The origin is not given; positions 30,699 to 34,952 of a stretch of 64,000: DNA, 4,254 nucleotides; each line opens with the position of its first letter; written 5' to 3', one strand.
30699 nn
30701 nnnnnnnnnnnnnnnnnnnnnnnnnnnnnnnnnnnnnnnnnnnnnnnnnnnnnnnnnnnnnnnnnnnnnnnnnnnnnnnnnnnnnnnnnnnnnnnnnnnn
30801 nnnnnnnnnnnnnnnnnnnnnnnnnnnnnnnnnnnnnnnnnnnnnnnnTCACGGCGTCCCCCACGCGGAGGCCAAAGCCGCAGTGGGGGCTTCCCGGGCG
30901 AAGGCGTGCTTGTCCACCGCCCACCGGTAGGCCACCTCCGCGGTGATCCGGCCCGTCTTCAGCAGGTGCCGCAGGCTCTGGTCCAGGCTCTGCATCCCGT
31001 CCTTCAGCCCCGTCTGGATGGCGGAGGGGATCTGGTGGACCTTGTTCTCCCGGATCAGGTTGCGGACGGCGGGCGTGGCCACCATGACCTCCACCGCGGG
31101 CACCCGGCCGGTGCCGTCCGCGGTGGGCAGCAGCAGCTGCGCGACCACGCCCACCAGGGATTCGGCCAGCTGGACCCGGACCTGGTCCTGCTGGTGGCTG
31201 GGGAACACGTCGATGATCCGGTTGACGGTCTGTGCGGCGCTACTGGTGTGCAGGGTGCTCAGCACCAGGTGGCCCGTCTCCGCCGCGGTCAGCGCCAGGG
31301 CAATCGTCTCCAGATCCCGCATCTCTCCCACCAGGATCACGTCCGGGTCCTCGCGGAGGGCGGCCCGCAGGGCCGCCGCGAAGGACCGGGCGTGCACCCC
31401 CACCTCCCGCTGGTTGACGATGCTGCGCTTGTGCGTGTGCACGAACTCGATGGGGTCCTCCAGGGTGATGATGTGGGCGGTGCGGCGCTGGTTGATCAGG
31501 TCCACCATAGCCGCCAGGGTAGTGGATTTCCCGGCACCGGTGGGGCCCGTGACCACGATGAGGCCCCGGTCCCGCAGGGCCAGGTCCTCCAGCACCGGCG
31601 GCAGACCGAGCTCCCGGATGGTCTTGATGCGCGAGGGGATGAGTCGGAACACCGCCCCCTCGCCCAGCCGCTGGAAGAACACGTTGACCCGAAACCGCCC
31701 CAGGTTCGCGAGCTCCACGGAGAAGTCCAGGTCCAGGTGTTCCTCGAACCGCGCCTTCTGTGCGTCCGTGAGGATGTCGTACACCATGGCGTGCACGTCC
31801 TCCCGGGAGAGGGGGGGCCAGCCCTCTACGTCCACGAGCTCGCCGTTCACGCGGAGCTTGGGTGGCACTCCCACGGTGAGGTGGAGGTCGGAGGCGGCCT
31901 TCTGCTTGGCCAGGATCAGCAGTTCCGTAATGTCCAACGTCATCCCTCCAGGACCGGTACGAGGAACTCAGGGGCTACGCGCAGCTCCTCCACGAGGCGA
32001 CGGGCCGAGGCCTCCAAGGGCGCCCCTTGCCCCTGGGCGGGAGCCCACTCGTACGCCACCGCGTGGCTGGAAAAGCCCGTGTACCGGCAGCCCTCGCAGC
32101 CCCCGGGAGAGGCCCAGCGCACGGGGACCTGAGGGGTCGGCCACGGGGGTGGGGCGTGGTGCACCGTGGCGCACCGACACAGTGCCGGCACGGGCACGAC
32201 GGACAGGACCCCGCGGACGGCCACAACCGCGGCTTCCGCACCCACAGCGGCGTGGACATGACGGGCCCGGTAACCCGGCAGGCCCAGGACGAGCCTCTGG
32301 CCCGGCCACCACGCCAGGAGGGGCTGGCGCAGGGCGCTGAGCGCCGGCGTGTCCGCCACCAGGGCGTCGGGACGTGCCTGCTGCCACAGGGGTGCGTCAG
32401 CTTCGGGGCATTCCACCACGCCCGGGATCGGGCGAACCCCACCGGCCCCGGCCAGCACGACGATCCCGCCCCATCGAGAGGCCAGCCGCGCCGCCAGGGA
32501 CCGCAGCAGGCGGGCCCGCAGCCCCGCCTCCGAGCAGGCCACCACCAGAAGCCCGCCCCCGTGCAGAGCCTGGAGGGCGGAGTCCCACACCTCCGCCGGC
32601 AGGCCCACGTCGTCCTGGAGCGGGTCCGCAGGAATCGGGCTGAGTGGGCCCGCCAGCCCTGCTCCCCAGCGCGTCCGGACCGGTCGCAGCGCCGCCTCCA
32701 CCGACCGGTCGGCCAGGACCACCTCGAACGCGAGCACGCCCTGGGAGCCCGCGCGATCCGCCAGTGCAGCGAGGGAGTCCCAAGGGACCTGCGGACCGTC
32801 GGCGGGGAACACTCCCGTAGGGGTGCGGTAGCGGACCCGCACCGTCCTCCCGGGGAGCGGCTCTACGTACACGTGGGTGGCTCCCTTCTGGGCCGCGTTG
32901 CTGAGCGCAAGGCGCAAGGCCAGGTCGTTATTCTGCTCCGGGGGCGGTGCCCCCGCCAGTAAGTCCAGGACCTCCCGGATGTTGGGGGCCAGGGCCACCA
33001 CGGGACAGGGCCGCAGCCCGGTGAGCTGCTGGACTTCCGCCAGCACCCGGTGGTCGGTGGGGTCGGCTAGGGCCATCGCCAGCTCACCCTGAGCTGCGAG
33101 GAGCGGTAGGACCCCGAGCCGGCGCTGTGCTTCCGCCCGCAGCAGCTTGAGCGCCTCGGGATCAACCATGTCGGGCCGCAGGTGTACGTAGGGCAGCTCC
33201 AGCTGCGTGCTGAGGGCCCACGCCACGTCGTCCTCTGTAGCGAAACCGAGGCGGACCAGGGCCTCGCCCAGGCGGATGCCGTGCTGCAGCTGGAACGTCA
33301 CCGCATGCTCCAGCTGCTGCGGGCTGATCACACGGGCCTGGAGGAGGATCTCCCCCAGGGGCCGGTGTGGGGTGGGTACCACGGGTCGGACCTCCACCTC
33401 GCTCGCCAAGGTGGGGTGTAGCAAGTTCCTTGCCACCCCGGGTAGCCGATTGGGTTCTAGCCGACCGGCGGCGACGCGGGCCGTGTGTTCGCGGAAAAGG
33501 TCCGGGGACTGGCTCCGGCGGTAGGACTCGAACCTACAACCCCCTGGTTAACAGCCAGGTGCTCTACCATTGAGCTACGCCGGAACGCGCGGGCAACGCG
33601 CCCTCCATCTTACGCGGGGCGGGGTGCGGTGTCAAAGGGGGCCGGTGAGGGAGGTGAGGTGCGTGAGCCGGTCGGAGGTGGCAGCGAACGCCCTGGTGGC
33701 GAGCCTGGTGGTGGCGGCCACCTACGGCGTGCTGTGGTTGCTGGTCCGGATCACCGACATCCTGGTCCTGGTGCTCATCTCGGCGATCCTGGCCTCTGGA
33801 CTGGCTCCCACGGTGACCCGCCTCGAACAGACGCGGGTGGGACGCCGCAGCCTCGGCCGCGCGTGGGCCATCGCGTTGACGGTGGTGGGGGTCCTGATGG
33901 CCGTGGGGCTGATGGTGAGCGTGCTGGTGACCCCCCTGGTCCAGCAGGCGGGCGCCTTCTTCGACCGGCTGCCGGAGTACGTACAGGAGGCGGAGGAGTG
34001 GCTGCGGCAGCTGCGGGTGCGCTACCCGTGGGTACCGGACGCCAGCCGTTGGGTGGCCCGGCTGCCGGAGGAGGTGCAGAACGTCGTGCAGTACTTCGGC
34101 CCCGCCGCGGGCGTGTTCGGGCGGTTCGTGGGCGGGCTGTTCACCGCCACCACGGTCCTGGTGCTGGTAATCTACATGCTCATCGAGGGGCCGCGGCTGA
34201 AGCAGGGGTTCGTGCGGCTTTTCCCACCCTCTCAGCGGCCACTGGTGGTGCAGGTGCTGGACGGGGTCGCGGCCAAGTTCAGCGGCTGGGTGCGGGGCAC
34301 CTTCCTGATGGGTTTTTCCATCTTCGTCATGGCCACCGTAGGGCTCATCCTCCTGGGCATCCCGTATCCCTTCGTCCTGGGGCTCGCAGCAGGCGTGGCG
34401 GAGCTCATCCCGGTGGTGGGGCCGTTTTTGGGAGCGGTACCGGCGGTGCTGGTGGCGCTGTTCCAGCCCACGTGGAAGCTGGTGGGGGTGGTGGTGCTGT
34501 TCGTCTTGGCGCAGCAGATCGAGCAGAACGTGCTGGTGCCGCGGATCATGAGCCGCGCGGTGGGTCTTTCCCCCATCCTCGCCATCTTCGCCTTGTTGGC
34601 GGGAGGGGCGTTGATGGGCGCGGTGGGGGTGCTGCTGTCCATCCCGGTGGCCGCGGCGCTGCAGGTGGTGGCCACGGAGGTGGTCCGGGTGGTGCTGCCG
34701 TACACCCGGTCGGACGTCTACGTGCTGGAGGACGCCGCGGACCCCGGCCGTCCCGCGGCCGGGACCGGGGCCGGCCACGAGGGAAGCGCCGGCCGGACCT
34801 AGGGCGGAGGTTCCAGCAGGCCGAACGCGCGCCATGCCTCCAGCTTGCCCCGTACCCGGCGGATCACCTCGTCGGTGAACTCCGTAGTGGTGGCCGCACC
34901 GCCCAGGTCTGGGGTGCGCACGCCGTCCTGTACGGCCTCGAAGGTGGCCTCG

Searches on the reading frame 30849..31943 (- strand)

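Call 86: search_protein_families(library=pfam, proteins=[window:30849-31943:-], max_evalue=0.00001)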
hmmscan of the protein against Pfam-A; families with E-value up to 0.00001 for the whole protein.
window:30849-31943:- (364 aa): 2 families
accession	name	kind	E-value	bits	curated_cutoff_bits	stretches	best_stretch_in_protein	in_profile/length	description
PF00437.27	T2SSE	-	4.2e-49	167.6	24.9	1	12-273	19-279/370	Type II/IV secretion system protein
PF13401.12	AAA_22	-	4.2e-06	27.6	27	1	125-211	4-96/130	AAA domain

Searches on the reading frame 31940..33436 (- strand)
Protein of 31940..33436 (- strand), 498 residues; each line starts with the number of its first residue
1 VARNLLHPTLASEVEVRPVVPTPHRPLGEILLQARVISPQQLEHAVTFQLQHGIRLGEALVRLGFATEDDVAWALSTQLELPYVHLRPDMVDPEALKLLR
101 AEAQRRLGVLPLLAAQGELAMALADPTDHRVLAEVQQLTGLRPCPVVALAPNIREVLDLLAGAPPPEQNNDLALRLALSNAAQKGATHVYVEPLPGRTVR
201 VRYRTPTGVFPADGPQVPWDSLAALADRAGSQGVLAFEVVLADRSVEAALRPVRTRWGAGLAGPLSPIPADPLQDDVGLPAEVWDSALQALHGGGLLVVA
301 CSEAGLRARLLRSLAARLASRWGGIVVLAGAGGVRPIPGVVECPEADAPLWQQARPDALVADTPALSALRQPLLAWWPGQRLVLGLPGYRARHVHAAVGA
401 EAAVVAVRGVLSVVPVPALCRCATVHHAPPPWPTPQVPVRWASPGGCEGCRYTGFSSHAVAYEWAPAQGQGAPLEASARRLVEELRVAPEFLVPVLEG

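Call 86: search_protein_families(library=pfam, proteins=[window:31940-33436:-], max_evalue=0.00001)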
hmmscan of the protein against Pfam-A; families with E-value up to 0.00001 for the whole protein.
window:31940-33436:- (498 aa): 1 family
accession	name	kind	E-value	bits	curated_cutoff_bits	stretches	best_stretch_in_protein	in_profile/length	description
PF05157.20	MshEN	-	4e-14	52.8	23.1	1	79-162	1-85/90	MshEN domain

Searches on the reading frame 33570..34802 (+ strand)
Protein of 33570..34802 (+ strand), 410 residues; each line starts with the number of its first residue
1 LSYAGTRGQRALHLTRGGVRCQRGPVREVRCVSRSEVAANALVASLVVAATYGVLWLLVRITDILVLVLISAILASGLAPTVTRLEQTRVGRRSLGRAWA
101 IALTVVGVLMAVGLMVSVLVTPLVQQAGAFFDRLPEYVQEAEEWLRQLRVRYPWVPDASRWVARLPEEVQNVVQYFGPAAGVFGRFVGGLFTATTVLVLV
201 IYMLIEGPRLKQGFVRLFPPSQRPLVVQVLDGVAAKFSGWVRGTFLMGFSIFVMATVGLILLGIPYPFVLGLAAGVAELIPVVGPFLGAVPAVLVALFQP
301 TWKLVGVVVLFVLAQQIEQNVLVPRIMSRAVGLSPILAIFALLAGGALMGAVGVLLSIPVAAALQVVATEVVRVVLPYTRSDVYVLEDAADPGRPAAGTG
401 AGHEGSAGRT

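Call 86: search_protein_families(library=pfam, proteins=[window:33570-34802:+], max_evalue=0.00001)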
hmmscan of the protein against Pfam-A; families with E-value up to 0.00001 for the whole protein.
window:33570-34802:+ (410 aa): 1 family
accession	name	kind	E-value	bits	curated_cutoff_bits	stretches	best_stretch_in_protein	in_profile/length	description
PF01594.21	AI-2E_transport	-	6.4e-62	210.1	34.3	1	47-369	7-324/327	AI-2E family transporter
